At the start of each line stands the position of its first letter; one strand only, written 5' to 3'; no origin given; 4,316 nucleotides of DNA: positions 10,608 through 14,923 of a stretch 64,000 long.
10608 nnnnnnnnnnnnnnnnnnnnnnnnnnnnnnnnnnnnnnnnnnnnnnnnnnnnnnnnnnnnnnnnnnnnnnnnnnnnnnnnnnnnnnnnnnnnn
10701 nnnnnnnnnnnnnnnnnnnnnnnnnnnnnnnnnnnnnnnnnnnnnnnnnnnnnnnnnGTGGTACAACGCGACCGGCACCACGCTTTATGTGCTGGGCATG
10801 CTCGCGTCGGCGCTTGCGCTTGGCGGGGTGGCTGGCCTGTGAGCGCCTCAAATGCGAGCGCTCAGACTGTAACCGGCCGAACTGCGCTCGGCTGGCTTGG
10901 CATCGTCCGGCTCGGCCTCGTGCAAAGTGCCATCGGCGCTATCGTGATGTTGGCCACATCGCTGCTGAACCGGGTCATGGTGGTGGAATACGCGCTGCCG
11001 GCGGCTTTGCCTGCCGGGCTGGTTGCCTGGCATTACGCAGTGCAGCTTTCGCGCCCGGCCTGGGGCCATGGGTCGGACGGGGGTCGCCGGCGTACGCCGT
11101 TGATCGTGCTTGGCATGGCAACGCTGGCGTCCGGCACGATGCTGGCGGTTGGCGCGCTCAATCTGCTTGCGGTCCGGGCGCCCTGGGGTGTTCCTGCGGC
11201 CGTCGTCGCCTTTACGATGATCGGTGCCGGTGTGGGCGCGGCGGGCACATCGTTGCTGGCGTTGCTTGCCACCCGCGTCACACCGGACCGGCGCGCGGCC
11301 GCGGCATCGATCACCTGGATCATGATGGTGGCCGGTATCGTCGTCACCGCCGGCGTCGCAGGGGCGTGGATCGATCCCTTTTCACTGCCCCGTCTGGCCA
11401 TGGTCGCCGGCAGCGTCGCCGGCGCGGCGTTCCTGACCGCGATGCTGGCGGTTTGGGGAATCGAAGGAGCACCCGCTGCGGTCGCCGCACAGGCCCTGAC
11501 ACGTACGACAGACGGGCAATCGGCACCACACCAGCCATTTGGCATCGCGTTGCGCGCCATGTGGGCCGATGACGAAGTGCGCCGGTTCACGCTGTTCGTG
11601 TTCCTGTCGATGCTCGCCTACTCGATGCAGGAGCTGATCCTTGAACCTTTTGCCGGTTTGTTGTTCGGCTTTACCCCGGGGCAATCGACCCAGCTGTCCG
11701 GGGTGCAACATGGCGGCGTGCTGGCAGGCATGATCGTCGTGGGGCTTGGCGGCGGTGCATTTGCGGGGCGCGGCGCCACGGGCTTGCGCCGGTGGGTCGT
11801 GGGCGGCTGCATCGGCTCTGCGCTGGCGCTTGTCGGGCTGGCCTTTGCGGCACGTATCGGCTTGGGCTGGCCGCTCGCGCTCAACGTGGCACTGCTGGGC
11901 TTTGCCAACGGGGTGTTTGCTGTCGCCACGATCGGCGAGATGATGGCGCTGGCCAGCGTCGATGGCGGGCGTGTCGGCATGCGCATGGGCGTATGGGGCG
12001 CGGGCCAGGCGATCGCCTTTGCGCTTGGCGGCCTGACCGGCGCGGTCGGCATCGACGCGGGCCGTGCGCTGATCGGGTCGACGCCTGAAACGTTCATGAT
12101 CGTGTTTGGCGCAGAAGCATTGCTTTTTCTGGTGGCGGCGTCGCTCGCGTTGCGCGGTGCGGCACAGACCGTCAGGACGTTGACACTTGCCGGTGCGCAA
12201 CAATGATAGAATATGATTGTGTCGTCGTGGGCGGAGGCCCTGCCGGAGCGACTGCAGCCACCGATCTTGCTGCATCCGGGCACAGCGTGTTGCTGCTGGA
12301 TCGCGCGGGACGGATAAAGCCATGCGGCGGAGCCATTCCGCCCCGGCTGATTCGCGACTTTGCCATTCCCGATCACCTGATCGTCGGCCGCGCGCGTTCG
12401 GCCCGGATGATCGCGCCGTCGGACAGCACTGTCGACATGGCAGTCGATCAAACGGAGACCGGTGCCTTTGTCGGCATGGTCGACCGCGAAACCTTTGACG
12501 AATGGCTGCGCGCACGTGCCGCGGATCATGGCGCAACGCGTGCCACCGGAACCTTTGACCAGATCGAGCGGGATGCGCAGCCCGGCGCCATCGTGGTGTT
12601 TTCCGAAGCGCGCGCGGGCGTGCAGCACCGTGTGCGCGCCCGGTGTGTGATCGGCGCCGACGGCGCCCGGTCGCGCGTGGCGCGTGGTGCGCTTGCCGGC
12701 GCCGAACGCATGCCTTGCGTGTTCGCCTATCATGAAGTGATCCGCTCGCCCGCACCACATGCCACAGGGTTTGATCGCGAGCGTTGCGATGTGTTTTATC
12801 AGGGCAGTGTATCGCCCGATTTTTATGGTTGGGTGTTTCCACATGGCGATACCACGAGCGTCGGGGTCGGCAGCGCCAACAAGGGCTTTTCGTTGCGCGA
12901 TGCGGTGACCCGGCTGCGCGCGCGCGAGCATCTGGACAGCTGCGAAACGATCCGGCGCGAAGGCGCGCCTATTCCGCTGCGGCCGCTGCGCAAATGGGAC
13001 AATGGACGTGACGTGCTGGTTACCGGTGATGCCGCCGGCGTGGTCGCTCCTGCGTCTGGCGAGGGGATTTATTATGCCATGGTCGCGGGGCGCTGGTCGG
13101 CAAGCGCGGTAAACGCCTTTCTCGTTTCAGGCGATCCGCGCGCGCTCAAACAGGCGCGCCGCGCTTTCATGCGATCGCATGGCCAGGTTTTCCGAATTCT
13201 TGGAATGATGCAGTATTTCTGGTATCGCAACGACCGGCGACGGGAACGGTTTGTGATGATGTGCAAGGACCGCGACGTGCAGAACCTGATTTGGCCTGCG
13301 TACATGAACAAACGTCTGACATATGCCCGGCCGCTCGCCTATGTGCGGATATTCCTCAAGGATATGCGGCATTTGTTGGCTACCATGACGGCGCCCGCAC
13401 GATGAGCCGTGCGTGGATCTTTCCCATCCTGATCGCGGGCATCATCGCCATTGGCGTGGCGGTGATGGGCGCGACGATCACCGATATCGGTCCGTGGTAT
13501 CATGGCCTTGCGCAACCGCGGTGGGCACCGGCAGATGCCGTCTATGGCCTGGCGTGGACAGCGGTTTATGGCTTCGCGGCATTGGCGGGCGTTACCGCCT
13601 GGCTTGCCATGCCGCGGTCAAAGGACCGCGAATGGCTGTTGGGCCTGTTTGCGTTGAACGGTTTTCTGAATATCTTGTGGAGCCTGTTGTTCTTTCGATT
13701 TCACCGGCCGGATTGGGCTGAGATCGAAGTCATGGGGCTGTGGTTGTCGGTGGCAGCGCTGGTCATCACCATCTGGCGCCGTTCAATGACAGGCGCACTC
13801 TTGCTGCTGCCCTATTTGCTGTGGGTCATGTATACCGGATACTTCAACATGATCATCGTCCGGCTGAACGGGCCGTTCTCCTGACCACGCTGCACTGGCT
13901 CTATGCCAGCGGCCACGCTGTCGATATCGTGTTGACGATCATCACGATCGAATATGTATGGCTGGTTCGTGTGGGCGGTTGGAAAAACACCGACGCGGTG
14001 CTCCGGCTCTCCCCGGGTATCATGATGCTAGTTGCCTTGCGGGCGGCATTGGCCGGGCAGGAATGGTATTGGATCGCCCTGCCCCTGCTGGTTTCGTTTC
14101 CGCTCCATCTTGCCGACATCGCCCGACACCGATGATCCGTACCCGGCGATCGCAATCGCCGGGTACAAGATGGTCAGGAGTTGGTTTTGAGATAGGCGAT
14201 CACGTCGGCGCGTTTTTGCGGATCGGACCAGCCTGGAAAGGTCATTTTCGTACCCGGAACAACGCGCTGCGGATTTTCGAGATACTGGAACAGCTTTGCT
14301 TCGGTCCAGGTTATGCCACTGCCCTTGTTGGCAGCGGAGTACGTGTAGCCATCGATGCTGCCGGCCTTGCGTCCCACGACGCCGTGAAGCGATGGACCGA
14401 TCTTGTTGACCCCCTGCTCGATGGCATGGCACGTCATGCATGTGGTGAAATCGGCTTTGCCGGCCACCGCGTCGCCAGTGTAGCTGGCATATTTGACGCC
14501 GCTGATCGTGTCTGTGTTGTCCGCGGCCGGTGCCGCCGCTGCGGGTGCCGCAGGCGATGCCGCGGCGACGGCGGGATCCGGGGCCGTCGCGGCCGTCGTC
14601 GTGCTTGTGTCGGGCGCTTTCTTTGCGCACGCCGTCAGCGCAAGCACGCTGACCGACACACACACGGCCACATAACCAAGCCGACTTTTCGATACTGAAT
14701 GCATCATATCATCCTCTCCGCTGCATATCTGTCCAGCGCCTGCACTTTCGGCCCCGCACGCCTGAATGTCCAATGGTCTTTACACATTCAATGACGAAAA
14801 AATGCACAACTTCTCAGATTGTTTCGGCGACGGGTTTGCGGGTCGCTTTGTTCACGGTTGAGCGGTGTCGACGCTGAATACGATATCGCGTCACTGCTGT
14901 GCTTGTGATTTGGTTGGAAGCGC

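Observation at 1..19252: Photosynthesis gene cluster directly abutting a complete RepA-ParAB plasmid replicon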

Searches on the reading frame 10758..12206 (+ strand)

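Call 4: search_protein_families(library=pfam, proteins=[window:10758-12206:+])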
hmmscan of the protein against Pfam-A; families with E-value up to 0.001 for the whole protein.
window:10758-12206:+ (482 aa): 2 families
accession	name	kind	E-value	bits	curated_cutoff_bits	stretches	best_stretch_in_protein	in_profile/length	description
PF03209.21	PUCC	-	1.4e-84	284.9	21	1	70-465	2-394/401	PUCC protein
PF07690.21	MFS_1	-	4.4e-07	29.6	33.4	1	95-390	45-314/347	Major Facilitator Superfamily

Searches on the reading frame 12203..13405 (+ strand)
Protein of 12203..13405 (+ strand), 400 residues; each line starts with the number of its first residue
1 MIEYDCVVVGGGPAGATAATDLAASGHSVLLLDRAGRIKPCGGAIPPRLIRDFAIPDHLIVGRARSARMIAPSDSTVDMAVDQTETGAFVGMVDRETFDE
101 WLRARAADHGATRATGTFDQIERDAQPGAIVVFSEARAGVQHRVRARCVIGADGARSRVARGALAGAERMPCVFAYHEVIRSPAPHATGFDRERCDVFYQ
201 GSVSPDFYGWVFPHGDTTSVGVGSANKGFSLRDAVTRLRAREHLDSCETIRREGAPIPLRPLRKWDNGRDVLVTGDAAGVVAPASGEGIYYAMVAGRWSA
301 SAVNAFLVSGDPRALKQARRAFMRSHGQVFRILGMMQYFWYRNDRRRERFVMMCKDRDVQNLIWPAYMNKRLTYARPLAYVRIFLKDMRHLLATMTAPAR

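Call 4: search_protein_families(library=pfam, proteins=[window:12203-13405:+])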
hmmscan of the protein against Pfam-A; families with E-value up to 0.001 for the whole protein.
window:12203-13405:+ (400 aa): 10 families
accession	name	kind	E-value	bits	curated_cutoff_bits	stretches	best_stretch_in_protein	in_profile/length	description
PF05834.18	Lycopene_cycl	-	2.4e-13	50.4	23.4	1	236-374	223-360/380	Lycopene cyclase protein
PF01494.25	FAD_binding_3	-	1.3e-12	48.1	22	1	4-293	2-308/349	FAD binding domain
PF01266.30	DAO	-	5.5e-11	43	27.9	2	5-36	1-32/353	FAD dependent oxidoreductase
PF07992.20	Pyr_redox_2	-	1.7e-07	31.4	26.1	1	4-84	1-58/291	Pyridine nucleotide-disulphide oxidoreductase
PF04820.20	Trp_halogenase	-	1.1e-06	28.3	21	1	92-322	154-371/458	Tryptophan halogenase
PF13450.12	NAD_binding_8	-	2e-06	28.4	21.9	1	8-38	1-31/68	NAD(P)-binding Rossmann-like domain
PF12831.13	FAD_oxidored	-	3e-06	27.2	27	1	5-38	1-34/416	FAD dependent oxidoreductase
PF03486.20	HI0933_like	-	0.00015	21.8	50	1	5-37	2-34/244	HI0933-like protein Rossmann domain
PF01134.28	GIDA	-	0.00075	19.1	22.1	0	5-32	1-28/391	Glucose inhibited division protein A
PF22578.2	GGR_cat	-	0.0009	19.5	27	0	190-225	15-51/88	Geranylgeranyl reductase catalytic domain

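Call 81: find_encoding_contigs(protein=window:12203-13405:+, flank=10000, max_places=6)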
Protein window:12203-13405:+ (400 aa): no gene with exactly this product is on record in the collection.

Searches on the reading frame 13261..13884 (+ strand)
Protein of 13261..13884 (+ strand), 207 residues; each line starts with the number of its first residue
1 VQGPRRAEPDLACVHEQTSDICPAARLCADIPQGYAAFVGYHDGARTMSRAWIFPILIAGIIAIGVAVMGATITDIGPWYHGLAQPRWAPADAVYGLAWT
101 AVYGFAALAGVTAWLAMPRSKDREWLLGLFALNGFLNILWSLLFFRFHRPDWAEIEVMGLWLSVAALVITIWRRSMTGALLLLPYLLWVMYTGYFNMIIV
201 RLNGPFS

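Call 4: search_protein_families(library=pfam, proteins=[window:13261-13884:+])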
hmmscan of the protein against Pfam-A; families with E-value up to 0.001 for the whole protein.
window:13261-13884:+ (207 aa): 1 family
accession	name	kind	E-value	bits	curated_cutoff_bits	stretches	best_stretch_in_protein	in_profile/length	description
PF03073.20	TspO_MBR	-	3.4e-33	114.9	24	1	61-199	5-143/145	TspO/MBR family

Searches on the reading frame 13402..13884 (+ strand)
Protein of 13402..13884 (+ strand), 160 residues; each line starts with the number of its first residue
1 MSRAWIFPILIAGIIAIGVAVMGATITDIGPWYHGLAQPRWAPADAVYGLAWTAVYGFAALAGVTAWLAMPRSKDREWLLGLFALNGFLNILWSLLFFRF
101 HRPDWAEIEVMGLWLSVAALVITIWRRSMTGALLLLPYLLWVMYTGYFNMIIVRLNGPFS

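Call 87: find_encoding_contigs(protein=window:13402-13884:+, flank=8000, max_places=4)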
Protein window:13402-13884:+ (160 aa): 1 contig read that carries it; 1 place shown.
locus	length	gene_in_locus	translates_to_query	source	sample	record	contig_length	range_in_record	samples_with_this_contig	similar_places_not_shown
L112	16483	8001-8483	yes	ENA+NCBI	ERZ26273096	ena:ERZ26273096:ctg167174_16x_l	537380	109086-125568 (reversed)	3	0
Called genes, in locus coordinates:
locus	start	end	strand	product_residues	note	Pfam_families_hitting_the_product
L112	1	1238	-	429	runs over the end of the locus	PF00148:Oxidored_nitro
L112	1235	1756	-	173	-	PF07284:BCHF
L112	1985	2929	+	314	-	PF02310:B12-binding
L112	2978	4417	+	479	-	PF00989:PAS (faint), PF13188:PAS_8, PF08448:PAS_4 (weak), PF13426:PAS_9 (faint), PF02954:HTH_8 (weak)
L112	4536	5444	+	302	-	PF01040:UbiA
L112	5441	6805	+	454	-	PF07690:MFS_1, PF03209:PUCC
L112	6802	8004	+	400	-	PF01266:DAO (weak), PF01494:FAD_binding_3, PF04820:Trp_halogenase (faint), PF07992:Pyr_redox_2, PF12831:FAD_oxidored (weak), PF13450:NAD_binding_8 (weak), PF05834:Lycopene_cycl (weak)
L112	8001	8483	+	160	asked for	PF03073:TspO_MBR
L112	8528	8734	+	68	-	-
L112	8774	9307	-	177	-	PF00034:Cytochrom_C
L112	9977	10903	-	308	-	PF10134:RPA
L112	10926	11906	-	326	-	PF12852:Cupin_6, PF00165:HTH_AraC (weak), PF12833:HTH_18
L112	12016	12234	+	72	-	-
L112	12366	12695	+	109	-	PF11695:DUF3291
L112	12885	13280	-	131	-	PF01042:Ribonuc_L-PSP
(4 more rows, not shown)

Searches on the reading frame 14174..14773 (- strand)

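Call 4: search_protein_families(library=pfam, proteins=[window:14174-14773:-])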
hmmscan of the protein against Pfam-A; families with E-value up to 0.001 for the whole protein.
window:14174-14773:- (199 aa): 1 family
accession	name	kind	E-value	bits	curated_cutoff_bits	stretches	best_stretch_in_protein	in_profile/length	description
PF00034.26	Cytochrom_C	-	1.4e-08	36.4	21.3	1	103-198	2-89/90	Cytochrome c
